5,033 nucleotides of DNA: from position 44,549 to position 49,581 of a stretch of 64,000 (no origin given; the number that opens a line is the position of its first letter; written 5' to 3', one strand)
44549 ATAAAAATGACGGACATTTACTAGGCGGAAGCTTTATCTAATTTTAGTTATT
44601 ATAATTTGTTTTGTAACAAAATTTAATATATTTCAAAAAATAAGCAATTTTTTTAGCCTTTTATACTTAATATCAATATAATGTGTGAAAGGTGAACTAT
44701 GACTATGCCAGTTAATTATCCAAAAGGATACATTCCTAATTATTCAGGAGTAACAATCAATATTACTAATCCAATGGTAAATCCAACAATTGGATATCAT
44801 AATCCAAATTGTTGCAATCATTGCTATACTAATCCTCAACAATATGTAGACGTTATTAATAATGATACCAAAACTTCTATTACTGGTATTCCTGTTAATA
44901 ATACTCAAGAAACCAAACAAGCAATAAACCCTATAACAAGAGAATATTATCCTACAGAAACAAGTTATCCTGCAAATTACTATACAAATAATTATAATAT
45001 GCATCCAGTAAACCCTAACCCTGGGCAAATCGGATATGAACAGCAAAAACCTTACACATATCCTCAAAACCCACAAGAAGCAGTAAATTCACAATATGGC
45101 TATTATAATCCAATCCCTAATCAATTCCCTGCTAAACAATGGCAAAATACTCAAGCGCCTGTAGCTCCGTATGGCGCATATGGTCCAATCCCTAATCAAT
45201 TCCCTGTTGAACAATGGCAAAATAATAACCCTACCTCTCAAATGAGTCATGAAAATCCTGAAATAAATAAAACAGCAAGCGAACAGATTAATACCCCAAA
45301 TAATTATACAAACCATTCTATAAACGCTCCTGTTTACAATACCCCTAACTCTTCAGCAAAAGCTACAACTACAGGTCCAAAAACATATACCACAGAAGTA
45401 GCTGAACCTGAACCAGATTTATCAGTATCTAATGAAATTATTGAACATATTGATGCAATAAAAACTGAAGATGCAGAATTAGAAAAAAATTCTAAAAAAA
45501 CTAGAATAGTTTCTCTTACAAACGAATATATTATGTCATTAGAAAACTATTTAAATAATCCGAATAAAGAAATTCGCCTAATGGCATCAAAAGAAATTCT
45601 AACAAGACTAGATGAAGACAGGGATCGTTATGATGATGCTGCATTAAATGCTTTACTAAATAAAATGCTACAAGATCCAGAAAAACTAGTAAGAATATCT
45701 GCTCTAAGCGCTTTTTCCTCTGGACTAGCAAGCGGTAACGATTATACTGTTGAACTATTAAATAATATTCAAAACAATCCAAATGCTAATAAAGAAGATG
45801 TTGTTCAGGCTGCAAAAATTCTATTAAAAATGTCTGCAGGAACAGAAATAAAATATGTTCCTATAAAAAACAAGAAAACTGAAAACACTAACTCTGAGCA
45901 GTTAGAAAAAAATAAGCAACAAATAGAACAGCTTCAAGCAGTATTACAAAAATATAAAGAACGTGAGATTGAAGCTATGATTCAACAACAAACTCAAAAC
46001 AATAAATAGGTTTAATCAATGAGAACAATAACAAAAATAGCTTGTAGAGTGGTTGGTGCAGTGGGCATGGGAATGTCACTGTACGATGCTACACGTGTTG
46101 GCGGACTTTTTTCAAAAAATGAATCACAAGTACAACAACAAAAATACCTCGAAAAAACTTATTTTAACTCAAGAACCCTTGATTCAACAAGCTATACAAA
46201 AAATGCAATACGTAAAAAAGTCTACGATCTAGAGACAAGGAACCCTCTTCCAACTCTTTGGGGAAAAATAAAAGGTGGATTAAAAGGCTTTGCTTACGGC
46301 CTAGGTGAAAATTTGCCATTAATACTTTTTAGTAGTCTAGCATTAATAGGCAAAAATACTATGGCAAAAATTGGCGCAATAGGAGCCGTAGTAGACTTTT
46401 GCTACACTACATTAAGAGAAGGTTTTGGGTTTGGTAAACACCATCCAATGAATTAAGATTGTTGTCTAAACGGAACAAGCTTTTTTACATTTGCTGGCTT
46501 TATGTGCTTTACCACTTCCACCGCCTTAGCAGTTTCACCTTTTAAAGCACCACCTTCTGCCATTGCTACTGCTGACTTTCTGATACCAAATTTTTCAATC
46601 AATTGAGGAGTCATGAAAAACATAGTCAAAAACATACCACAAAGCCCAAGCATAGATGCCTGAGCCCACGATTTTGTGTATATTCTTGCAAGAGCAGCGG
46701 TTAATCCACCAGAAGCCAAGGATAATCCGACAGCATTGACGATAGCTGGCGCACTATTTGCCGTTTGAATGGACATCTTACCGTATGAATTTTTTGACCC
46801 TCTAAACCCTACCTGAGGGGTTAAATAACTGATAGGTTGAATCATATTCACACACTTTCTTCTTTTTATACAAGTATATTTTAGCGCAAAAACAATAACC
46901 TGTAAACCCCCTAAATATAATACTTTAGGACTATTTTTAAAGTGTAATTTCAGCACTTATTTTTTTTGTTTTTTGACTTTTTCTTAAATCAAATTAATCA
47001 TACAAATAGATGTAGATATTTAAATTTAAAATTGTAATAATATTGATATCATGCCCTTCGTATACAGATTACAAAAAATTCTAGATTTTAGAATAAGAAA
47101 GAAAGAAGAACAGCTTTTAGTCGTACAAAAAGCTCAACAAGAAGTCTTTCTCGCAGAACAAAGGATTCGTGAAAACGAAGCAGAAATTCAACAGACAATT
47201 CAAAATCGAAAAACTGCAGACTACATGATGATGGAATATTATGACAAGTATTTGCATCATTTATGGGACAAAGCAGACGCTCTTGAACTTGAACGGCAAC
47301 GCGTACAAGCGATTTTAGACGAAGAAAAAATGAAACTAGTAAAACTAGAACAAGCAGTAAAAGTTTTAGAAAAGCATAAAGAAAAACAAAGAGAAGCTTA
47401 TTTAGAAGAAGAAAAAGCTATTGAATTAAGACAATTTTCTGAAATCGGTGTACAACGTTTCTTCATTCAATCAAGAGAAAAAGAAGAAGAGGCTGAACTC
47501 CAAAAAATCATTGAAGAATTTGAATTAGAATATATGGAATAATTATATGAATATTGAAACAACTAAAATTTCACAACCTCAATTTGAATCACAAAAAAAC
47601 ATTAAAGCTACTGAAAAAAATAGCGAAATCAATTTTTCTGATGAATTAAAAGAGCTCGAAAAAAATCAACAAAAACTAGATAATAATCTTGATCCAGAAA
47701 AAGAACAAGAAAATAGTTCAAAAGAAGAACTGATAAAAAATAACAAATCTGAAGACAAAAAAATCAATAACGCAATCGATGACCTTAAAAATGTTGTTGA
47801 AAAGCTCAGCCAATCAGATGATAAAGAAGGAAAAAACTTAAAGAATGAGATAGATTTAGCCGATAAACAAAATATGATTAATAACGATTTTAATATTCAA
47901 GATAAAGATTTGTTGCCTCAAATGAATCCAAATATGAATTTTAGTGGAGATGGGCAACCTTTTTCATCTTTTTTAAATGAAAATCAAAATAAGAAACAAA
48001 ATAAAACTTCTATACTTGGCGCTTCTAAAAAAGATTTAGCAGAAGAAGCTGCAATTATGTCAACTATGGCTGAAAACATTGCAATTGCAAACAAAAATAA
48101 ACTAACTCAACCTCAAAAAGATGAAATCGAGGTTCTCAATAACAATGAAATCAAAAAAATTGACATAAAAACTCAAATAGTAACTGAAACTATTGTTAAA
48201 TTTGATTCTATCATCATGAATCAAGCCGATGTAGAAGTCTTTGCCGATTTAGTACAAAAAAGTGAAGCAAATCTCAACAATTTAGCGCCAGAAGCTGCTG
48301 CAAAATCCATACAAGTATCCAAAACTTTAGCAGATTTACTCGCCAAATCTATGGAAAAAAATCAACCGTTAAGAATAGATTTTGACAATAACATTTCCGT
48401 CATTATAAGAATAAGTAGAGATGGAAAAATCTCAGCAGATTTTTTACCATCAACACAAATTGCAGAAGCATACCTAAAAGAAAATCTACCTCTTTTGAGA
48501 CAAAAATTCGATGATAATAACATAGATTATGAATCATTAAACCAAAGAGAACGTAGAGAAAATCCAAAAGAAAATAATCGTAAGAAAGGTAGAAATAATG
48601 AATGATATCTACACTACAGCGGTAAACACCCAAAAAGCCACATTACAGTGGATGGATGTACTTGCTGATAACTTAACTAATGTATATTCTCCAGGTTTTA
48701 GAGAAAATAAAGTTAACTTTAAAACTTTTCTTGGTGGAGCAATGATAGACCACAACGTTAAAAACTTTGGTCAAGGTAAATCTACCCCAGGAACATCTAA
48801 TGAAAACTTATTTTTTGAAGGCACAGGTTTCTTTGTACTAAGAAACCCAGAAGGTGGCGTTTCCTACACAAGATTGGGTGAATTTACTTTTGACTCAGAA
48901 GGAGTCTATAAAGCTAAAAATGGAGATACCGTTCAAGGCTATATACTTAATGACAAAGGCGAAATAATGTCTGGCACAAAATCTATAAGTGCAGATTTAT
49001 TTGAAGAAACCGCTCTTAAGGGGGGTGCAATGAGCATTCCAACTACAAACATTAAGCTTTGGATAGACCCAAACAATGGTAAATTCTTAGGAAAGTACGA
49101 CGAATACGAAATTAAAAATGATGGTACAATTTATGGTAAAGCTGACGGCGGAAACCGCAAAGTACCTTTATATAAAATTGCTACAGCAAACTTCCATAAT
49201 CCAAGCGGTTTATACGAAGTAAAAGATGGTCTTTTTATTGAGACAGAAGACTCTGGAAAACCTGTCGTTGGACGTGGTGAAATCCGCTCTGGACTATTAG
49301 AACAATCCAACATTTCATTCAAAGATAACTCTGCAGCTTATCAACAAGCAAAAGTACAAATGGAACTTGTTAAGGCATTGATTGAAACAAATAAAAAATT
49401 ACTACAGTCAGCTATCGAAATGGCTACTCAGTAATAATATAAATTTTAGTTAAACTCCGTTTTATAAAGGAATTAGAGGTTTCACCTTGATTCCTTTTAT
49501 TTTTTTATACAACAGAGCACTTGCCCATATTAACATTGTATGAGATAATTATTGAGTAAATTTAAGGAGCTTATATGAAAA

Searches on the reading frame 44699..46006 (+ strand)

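Call 35: search_protein_families(library=pfam, proteins=[window:44699-46006:+], max_evalue=0.01)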
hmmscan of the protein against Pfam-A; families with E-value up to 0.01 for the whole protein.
window:44699-46006:+ (436 aa): 2 families
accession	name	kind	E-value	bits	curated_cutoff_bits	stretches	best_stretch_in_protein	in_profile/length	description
PF02985.28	HEAT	-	0.0026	18.3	23.5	0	320-340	5-25/31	HEAT repeat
PF12717.13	Cnd1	-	0.0053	17.3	26.4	0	269-367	14-110/162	non-SMC mitotic condensation complex subunit 1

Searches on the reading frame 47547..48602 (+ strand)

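Call 35: search_protein_families(library=pfam, proteins=[window:47547-48602:+], max_evalue=0.01)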
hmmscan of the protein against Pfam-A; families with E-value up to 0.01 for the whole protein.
window:47547-48602:+ (352 aa): 1 family
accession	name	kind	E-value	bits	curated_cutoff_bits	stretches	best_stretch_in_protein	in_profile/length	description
PF02120.21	Flg_hook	-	0.0012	19.1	29.8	1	286-338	30-81/85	Flagellar hook-length control protein FliK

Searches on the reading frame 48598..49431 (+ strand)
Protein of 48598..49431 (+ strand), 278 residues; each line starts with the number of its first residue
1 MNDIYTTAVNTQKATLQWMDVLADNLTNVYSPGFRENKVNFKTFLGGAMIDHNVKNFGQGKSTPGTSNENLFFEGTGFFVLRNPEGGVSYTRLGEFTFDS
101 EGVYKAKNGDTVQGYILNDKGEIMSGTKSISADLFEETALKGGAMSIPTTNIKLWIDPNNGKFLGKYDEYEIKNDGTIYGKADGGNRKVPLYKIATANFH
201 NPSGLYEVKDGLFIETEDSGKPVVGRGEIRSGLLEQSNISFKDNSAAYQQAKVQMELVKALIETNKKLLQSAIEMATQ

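Call 35: search_protein_families(library=pfam, proteins=[window:48598-49431:+], max_evalue=0.01)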
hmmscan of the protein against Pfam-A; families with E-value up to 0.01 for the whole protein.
window:48598-49431:+ (278 aa): 1 family
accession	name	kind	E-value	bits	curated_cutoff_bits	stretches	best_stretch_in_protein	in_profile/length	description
PF22692.1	LlgE_F_G_D1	-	4.1e-10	40.1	27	1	74-178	3-62/64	Flagellar hook protein FlgE/F/G D1 domain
